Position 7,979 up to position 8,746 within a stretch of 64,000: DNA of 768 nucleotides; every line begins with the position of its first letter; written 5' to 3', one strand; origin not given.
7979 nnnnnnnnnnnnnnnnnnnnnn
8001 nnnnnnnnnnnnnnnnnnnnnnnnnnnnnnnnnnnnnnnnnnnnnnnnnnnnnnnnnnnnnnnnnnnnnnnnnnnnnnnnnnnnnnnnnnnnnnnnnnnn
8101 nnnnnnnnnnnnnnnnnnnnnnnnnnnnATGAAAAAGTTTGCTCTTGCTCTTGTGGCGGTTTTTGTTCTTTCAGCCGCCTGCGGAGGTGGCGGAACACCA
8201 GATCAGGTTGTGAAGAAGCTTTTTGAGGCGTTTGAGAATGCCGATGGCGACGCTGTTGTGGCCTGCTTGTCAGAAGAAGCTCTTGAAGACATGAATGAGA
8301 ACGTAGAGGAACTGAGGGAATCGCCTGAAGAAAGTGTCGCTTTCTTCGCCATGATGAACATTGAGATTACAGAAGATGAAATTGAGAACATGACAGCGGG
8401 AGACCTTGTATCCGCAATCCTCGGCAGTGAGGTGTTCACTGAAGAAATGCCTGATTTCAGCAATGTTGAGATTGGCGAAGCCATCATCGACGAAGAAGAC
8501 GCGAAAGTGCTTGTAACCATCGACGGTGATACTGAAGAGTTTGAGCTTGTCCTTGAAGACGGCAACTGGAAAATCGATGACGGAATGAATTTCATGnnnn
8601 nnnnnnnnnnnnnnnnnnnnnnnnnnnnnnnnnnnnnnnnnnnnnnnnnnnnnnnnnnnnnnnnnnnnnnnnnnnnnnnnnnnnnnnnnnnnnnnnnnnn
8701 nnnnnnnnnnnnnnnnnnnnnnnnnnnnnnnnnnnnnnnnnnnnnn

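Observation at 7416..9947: Tandem array of four paralogous small lipoproteins, independently transcribed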

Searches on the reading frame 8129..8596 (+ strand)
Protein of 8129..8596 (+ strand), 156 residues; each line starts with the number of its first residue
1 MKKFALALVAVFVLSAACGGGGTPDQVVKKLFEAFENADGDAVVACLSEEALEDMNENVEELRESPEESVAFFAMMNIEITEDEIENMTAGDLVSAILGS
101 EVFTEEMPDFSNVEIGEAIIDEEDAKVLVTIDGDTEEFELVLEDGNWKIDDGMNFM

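Call 6: search_protein_families(library=pfam, proteins=[window:8129-8596:+], max_evalue=10)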
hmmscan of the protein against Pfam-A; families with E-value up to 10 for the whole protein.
window:8129-8596:+ (156 aa): 6 families
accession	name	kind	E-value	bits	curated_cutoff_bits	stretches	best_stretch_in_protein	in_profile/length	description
PF16111.11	DUF4829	-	9.9e-05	23.5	25.5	1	26-151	2-117/119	Domain of unknown function (DUF4829)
PF12870.14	DUF4878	-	0.00024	21.8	24.1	2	96-149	52-111/112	Domain of unknown function (DUF4878)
PF04280.21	Tim44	-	0.00048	20.7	29.6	1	28-132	28-98/147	Tim44-like domain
PF12680.13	SnoaL_2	-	0.00068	20.6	27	1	28-94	1-67/102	SnoaL-like domain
PF12883.13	DUF3828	-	0.0083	16.8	26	1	111-151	74-119/125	Protein of unknown function (DUF3828)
PF24875.1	DUF7736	-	0.03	14.9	25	1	92-121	23-51/59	Domain of unknown function (DUF7736)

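Call 19: predict_structure(alignment_id=A2)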
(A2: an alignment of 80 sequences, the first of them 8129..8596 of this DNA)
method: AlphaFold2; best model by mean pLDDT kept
length: 156 residues; sequences in the alignment: 80
mean_pLDDT: 85.3   pTM: 0.77
mean pLDDT of the five models: 85.3, 85.1, 84.6, 84.5, 84.5
residues with pLDDT >= 90: 111; 70-90: 19; 50-70: 7; < 50: 19
segments of 3 or more residues with pLDDT < 50: 1-19
pLDDT, mean of each block of 10 residues (from residue 1): 42 45 90 93 95 94 95 92 96 93 84 92 95 91 94 63
secondary structure, 60 per line:
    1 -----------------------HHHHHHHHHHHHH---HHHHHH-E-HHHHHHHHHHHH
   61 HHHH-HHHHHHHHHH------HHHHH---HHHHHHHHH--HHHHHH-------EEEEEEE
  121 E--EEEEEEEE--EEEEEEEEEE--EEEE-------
elements in order: H24-36 H40-45 H49-64 H66-75 H82-86 H90-98 H101-106 E114-121 E124-131 E134-143 E146-149

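Call 22: fold_search(model_id=the predicted structure, library=pdb)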
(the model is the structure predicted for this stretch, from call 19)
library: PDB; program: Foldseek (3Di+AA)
matches with E <= 10: 892; with E <= 0.001: 1
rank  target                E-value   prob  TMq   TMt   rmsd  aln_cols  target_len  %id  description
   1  3k7c_A                3.9e-04  1.00  0.40  0.54   7.5       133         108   17  Crystal structure of Putative NTF2-like transpeptidase (NP_281412.1) from CAMPYLOBACTER JEJUNI at 2.00 A resolution (released 2009-11-03)
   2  7sjy_A                5.7e-03  0.99  0.34  0.18   9.2       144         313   19  Crystal structure of Clostridium thermocellum RsgI9 S1C-NTF2 bi-domain (released 2022-03-02)
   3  5l33                  2.2e-02  0.77  0.29  0.37   7.6       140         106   14  Crystal structure of a de novo designed protein with curved beta-sheet (released 2017-01-25)
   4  5tph_A                2.8e-02  0.47  0.25  0.31  10.0       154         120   16  Crystal structure of a de novo designed protein homodimer with curved beta-sheet (released 2017-01-25)
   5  5trv                  5.4e-02  0.54  0.26  0.32   8.9       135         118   16  Crystal structure of a de novo designed protein with curved beta-sheet (released 2017-01-25)
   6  4xbt_A                5.7e-02  0.38  0.27  0.28  11.3       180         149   12  Crystal Structure of the L74F/M78F/L103V/L114V/I116V/F139V/L147V mutant of LEH complexed with (S,S)-cyclohexanediol (released 2015-07-15)
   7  4r9k_A                5.7e-02  0.35  0.26  0.27  11.5       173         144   11  Structure of thermostable eightfold mutant of limonene epoxide hydrolase from Rhodococcus erythropolis (released 2014-09-24)
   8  5u35_B                6.1e-02  0.38  0.24  0.30   9.8       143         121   15  Crystal structure of a de novo designed protein with curved beta-sheet (released 2017-01-25)
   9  9qzd_A                6.9e-02  0.54  0.29  0.33   8.5       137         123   14  de novo NTF2-like protein (released 2025-10-22)
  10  5cf2_B                7.7e-02  0.35  0.27  0.28  10.8       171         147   10  Crystal Structure of the I80Y/L114V/I116V mutant of LEH (released 2016-07-13)
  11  5ck6_A                8.2e-02  0.35  0.27  0.28  10.5       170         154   10  Crystal structure of SZ348 in complex with cyclopentene oxide (released 2016-07-20)
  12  7vx2_C                9.2e-02  0.35  0.28  0.29  10.8       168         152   12  Crystal Structure of the Y53F/N55A/I80F/L114V/I116V mutant of LEH (released 2023-01-18)
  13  3fka_B                9.8e-02  0.63  0.23  0.29   8.1        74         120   15  CRYSTAL STRUCTURE OF A NTF-2 LIKE PROTEIN OF UNKNOWN FUNCTION (SPO1084) FROM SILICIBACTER POMEROYI DSS-3 AT 1.69 A RES (released 2009-02-24)
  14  9r00                  1.0e-01  0.89  0.35  0.40   7.1       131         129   11  De novo NTF2-like protein with a 2-helix C-terminal extension. (released 2025-10-22)
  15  5u35_A                1.1e-01  0.30  0.24  0.29  10.1       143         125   17  Crystal structure of a de novo designed protein with curved beta-sheet (released 2017-01-25)
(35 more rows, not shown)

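Call 24: search_protein_representatives(alignment_id=A2)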
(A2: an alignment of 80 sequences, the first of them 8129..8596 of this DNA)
Query: 80 sequences, 157 profile positions. Proteins with E-value up to 0.001 (for the whole library): 1481; up to 1e-10: 129; up to 1e-30: 15. The best 150 are listed.
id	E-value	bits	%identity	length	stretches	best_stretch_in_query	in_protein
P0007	7.4e-70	249.8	-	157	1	1-157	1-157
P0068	3.9e-61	221.5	-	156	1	1-156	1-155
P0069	1.9e-57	209.5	-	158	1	1-151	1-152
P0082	1.0e-51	190.9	-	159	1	2-155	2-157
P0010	1.2e-45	171.1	-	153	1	1-153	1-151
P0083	3.0e-40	153.6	-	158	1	1-149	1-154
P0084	3.3e-40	153.5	-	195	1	1-151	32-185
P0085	1.4e-39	151.4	-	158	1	1-148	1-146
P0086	1.9e-37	144.5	-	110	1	47-157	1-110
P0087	1.2e-36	141.9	-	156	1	1-153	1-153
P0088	4.0e-33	130.5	-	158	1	1-149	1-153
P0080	1.7e-32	128.4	-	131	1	31-156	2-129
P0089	2.0e-32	128.2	-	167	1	5-151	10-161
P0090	2.5e-32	127.9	-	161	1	1-152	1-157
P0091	8.7e-32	126.1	-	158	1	1-150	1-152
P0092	2.7e-29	118.0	-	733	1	22-153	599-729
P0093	4.5e-28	114.0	-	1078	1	16-154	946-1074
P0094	9.4e-28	113.0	-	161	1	2-153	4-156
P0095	5.6e-27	110.5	-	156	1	6-153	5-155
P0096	8.3e-27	109.9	-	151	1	1-152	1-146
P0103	1.8e-23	99.1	-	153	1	5-151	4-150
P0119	2.5e-19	85.6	-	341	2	17-153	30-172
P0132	4.2e-17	78.4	-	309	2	21-149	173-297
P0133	4.4e-17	78.4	-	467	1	16-149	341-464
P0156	3.2e-13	65.8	-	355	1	17-149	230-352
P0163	9.9e-13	64.2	-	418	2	19-150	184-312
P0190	3.5e-11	59.2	-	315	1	5-149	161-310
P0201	9.8e-11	57.7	-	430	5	111-151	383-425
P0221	4.7e-10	55.5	-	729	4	105-150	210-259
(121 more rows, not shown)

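Call 25: search_protein_families(library=pfam, proteins=[P0092, P0093, P0133, P0156, P0163, P0119, P0132, P0190, P0221, P0201], max_evalue=0.001)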
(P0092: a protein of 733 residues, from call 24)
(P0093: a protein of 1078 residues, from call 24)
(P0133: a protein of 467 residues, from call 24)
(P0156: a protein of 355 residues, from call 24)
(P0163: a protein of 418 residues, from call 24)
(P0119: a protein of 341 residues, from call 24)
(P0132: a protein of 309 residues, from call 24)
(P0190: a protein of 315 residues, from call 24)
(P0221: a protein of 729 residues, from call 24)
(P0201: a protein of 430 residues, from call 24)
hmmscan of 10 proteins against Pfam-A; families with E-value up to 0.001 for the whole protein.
P0092 (733 aa): 1 family
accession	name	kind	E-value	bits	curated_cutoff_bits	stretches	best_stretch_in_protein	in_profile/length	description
PF03781.23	FGE-sulfatase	-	8.3e-42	144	23.3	1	364-596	5-255/255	Sulfatase-modifying factor enzyme 1-like domain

P0093 (1078 aa): 3 families
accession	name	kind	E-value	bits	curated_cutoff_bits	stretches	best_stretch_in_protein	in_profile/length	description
PF03781.23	FGE-sulfatase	-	3.7e-36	125.5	23.3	1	736-948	4-255/255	Sulfatase-modifying factor enzyme 1-like domain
PF07719.23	TPR_2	-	7.9e-06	26.1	27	0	140-161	3-24/34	Tetratricopeptide repeat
PF13428.12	TPR_14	-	0.00094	20.1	23.5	0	110-146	7-43/44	Tetratricopeptide repeat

P0133 (467 aa): 1 family
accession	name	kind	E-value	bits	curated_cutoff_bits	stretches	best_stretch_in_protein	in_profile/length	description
PF13424.12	TPR_12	-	0.00075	20.1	30.1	0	256-321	3-76/77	Tetratricopeptide repeat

P0156 (355 aa): 0 families

P0163 (418 aa): 0 families

P0119 (341 aa): 2 families
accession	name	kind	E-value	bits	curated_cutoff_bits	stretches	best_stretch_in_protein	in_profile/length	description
PF21746.2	DUF6869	-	0.00014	22.2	30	0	30-84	19-73/107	Family of unknown function (DUF6869)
PF11453.13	DUF2950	-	0.00073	19.2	20.2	0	198-243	5-50/274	Protein of unknown function (DUF2950)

P0132 (309 aa): 1 family
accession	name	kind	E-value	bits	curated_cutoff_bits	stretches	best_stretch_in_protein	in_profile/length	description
PF12883.13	DUF3828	-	5.1e-07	30.4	26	0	120-149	87-118/125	Protein of unknown function (DUF3828)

P0190 (315 aa): 1 family
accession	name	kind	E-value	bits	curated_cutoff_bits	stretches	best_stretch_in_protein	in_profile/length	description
PF10861.13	DUF2784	-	6.8e-10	39.4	29.7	1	15-125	3-105/109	Protein of Unknown function (DUF2784)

P0221 (729 aa): 7 families
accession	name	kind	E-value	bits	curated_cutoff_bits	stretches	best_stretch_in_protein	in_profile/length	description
PF16156.12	DUF4864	-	1.2e-71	238.9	27.1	5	507-609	6-110/117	Domain of unknown function (DUF4864)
PF05494.18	MlaC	-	7.3e-18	65.4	26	0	206-258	75-130/166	MlaC protein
PF12883.13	DUF3828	-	3.7e-09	37.3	26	0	577-608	91-122/125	Protein of unknown function (DUF3828)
PF13355.12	ARC6-like_IMS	-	3.3e-07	31.3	22.8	0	238-258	96-116/117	ARC6-like, IMS domain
PF12893.14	Lumazine_bd_2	-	1.8e-06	29.1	22.1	0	189-258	38-110/116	Putative lumazine-binding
PF16800.11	Endopep_inhib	-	0.00019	21.9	29.9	0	556-603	97-145/150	IseA DL-endopeptidase inhibitor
PF12870.14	DUF4878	-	0.00037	21.2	24.1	0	284-374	19-111/112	Domain of unknown function (DUF4878)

P0201 (430 aa): 1 family
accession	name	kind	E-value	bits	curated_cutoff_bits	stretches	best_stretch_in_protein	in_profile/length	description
PF12883.13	DUF3828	-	4.4e-18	66.2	26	1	321-428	2-122/125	Protein of unknown function (DUF3828)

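Call 40: search_solved_structures(query=A2, max_evalue=10, show_alignments=2)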
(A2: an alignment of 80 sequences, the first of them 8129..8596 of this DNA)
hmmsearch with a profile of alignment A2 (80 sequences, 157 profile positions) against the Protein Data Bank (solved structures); distinct sequences matched with E-value up to 10: 22.
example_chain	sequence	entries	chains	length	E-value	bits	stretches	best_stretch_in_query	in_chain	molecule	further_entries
5h7b_A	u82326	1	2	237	0.0019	21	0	54-75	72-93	Immunoglobulin G-binding protein A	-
5h7a_C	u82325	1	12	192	0.0057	19.5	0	54-75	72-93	Immunoglobulin G-binding protein A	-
5h79_D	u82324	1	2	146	0.042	16.6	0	54-75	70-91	Immunoglobulin G-binding protein A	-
1nww_A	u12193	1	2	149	0.047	16.5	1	16-53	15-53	Limonene-1,2-epoxide hydrolase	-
1nu3_A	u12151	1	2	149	0.047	16.5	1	16-53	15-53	limonene-1,2-epoxide hydrolase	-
4xby_C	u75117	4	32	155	0.057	16.2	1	16-53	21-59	Limonene-1,2-epoxide hydrolase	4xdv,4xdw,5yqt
5cf2_A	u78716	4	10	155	0.058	16.2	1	16-53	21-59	Limonene-1,2-epoxide hydrolase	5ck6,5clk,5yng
4xbt_A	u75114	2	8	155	0.064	16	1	16-53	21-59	Limonene-1,2-epoxide hydrolase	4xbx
7vwm_A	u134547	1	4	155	0.067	16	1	16-52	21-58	Limonene-1,2-epoxide hydrolase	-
7vwd_A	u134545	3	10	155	0.068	16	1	16-52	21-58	Limonene-1,2-epoxide hydrolase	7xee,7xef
7vx2_A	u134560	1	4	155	0.078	15.8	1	16-52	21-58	Limonene-1,2-epoxide hydrolase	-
5jpp_A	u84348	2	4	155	0.11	15.3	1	17-53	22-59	limonene epoxide hydrolase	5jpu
4r9l_A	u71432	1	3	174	0.11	15.2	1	17-53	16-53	Limonene-1,2-epoxide hydrolase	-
4r9k_A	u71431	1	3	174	0.11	15.2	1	17-53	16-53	Limonene-1,2-epoxide hydrolase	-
5cf1_A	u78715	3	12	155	0.12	15.2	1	16-53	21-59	Limonene-1,2-epoxide hydrolase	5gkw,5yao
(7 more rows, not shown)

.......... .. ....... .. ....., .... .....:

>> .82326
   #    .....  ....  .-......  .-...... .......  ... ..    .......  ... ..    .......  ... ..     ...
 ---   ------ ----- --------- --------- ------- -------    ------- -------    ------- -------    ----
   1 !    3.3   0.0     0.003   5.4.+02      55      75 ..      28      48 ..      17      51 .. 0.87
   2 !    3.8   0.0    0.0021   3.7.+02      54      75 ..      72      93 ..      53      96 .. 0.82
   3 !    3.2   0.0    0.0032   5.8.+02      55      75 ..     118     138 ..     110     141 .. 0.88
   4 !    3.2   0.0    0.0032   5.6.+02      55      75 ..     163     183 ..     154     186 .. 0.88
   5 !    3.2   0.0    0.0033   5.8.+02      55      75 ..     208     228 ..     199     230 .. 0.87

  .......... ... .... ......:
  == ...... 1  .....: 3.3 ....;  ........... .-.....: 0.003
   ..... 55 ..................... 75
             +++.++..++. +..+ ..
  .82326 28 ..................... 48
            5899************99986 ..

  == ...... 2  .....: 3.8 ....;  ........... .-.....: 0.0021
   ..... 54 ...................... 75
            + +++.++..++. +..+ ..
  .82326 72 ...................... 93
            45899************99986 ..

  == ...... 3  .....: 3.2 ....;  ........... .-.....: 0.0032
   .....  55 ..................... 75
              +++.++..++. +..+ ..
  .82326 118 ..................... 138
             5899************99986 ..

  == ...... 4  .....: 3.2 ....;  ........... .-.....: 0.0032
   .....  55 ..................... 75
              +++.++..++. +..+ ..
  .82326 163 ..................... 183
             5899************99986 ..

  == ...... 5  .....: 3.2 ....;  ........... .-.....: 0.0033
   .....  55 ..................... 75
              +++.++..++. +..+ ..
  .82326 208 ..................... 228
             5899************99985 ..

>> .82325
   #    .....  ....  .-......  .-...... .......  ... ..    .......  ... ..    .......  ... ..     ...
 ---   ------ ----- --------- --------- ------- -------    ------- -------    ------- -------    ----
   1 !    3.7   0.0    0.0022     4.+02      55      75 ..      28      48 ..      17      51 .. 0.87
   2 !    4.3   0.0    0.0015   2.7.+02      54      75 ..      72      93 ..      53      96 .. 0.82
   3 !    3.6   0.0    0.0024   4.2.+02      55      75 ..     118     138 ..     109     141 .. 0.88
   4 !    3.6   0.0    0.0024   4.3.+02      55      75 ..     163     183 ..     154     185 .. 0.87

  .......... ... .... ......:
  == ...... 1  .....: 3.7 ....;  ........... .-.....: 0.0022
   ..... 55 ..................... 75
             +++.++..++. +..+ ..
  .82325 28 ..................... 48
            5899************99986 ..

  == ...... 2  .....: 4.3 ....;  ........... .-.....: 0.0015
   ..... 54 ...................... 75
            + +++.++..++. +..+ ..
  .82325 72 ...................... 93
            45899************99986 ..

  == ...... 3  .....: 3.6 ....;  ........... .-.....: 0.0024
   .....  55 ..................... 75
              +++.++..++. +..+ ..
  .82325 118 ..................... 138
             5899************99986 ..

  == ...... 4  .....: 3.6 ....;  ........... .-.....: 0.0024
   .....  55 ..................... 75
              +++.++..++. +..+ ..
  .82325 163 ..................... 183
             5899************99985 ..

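Call 41: search_protein_families(library=ncbifam, proteins=[window:8129-8596:+], max_evalue=1)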
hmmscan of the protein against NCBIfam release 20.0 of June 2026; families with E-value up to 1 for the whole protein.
window:8129-8596:+ (156 aa): 7 families
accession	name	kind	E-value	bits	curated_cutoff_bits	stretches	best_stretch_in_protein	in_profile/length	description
NF053527.1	lipo_Cory_WKLS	subfamily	0.0083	16.1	105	1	123-151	113-147/166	WKL family lipoprotein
TIGR03798.1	leader_Nif11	subfamily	0.012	15.9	32.3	1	53-95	17-54/68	Nif11-like leader peptide family RiPP precursor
NF047386.1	T4SS_SepA_fam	subfamily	0.052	13.3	110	1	23-97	24-94/182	T4SS efffector SepA family protein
NF051431.1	Rv0361_Cterm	subfamily_domain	0.055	13.7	37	1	121-149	105-138/140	Rv0361 family membrane protein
NF033779.0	Tim44_TimA_adap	subfamily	0.18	11.7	80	1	32-90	102-161/215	Tim44/TimA family putative adaptor protein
NF010590.0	PRK13984.1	equivalog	0.22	9.6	946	1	37-95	448-510/611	putative oxidoreductase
NF000340.1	fusB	exception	0.34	10.7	375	1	27-89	16-76/213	FusB family fusidic acid resistance EF-G-binding protein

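Call 46: list_cluster_members(proteins=[P0083, P0085, P0087, P0090, P0094, P0095, P0096, P0092, P0093, P0103])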
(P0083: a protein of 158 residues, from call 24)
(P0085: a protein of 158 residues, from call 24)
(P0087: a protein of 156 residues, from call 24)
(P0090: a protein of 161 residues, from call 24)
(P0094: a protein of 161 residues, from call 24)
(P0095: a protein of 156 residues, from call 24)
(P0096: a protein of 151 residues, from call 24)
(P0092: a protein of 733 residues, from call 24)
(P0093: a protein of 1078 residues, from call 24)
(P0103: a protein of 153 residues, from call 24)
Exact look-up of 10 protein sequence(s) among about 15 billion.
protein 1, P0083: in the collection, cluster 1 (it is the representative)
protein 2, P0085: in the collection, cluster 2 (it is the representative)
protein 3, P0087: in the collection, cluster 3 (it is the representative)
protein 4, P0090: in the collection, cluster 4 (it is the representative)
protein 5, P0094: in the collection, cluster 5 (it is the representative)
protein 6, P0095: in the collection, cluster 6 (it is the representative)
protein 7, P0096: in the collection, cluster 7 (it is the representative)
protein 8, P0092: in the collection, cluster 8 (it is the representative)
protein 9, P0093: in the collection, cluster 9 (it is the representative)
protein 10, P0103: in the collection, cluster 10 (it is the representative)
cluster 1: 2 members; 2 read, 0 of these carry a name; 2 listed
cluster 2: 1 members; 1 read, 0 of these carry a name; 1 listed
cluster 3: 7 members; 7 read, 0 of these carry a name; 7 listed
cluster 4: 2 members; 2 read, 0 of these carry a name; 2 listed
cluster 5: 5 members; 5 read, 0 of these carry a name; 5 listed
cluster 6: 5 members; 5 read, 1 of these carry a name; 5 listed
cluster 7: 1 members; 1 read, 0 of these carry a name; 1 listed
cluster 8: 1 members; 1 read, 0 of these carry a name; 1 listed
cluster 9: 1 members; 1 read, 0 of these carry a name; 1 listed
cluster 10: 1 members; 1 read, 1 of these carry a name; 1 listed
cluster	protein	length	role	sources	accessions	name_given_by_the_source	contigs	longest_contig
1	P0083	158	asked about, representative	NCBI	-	-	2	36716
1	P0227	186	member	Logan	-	-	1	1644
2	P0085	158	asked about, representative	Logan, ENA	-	-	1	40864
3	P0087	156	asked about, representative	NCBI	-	-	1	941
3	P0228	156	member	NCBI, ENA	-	-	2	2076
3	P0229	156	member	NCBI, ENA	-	-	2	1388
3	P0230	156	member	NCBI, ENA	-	-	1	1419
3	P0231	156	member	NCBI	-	-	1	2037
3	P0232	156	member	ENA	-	-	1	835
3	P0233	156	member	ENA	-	-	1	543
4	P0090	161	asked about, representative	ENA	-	-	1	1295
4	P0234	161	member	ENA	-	-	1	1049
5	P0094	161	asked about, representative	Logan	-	-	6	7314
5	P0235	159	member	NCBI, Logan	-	-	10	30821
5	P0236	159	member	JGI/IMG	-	-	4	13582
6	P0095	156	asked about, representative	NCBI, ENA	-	-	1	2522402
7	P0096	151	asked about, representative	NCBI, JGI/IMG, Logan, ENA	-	-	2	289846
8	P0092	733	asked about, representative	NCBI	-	-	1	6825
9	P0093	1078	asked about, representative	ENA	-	-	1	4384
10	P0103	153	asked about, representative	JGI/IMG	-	hypothetical protein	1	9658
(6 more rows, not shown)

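Call 48: search_protein_families(library=padloc, proteins=[window:8129-8596:+], max_evalue=1)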
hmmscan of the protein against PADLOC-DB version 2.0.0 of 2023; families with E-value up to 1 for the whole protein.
window:8129-8596:+ (156 aa): 0 families

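Call 52: find_encoding_contigs(protein=P0095, flank=6000, max_places=3)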
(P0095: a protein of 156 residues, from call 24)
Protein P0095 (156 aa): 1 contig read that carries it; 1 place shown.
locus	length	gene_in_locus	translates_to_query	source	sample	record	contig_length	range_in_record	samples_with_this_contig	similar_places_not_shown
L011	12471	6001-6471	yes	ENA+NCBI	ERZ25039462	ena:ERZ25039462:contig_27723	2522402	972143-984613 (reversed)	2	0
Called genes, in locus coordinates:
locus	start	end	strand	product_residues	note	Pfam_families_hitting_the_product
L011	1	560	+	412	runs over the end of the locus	PF00109:ketoacyl-synt, PF02801:Ketoacyl-synt_C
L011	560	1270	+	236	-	PF14622:Ribonucleas_3_3, PF00636:Ribonuclease_3, PF00035:dsrm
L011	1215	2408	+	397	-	PF02771:Acyl-CoA_dh_N, PF02770:Acyl-CoA_dh_M, PF00441:Acyl-CoA_dh_1, PF22924:ACOX_C_alpha1 (faint), PF08028:Acyl-CoA_dh_2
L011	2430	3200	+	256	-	PF01012:ETF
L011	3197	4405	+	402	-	PF00037:Fer4, PF12837:Fer4_6 (weak), PF12838:Fer4_7, PF13187:Fer4_9, PF13237:Fer4_10 (weak), PF14697:Fer4_21 (weak), PF01012:ETF, PF00766:ETF_alpha, +7 more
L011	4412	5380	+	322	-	PF02811:PHP (weak)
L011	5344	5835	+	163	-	-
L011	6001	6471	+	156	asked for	PF12870:DUF4878 (faint)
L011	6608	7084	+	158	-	PF12870:DUF4878 (faint), PF12893:Lumazine_bd_2 (weak)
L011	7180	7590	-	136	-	PF00166:Cpn10 (weak)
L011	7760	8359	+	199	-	-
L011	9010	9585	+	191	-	PF01928:CYTH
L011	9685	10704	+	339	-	PF06167:Peptidase_M90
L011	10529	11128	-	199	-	PF00156:Pribosyltran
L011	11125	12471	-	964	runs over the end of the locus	PF05193:Peptidase_M16_C, PF08367:M16C_assoc, PF22516:PreP_C (weak)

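Call 53: find_encoding_contigs(protein=P0096, flank=6000, max_places=3)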
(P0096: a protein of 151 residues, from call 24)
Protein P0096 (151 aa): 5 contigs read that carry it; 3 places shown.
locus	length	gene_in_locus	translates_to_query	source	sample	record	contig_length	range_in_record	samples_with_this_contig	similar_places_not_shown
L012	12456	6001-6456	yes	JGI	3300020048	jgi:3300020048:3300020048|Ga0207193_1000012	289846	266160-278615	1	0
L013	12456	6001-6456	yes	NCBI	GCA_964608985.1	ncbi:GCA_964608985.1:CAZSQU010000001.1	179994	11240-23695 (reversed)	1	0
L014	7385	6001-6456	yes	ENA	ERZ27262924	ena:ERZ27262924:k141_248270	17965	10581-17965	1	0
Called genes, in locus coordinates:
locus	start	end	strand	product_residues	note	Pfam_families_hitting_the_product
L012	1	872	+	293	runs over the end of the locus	PF01634:HisG, PF08029:HisG_C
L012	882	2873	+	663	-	PF00580:UvrD-helicase, PF13245:AAA_19, PF13604:AAA_30 (faint), PF01443:Viral_helicase1 (faint), PF13087:AAA_12 (faint), PF13361:UvrD_C, PF13538:UvrD_C_2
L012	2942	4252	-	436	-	PF00375:SDF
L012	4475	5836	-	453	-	-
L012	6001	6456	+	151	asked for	-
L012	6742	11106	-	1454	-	PF13585:CHU_C (faint), PF19077:Big_13 (faint), PF13860:FlgD_ig, PF00691:OmpA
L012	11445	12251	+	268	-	-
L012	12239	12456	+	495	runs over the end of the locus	-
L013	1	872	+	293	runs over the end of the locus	PF01634:HisG, PF08029:HisG_C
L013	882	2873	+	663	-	PF00580:UvrD-helicase, PF13245:AAA_19, PF13604:AAA_30 (faint), PF01443:Viral_helicase1 (faint), PF13087:AAA_12 (faint), PF13361:UvrD_C, PF13538:UvrD_C_2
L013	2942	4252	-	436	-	PF00375:SDF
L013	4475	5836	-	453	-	-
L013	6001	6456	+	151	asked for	-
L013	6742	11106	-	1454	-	PF13585:CHU_C (faint), PF19077:Big_13 (faint), PF13860:FlgD_ig, PF00691:OmpA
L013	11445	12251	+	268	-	-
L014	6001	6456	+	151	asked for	-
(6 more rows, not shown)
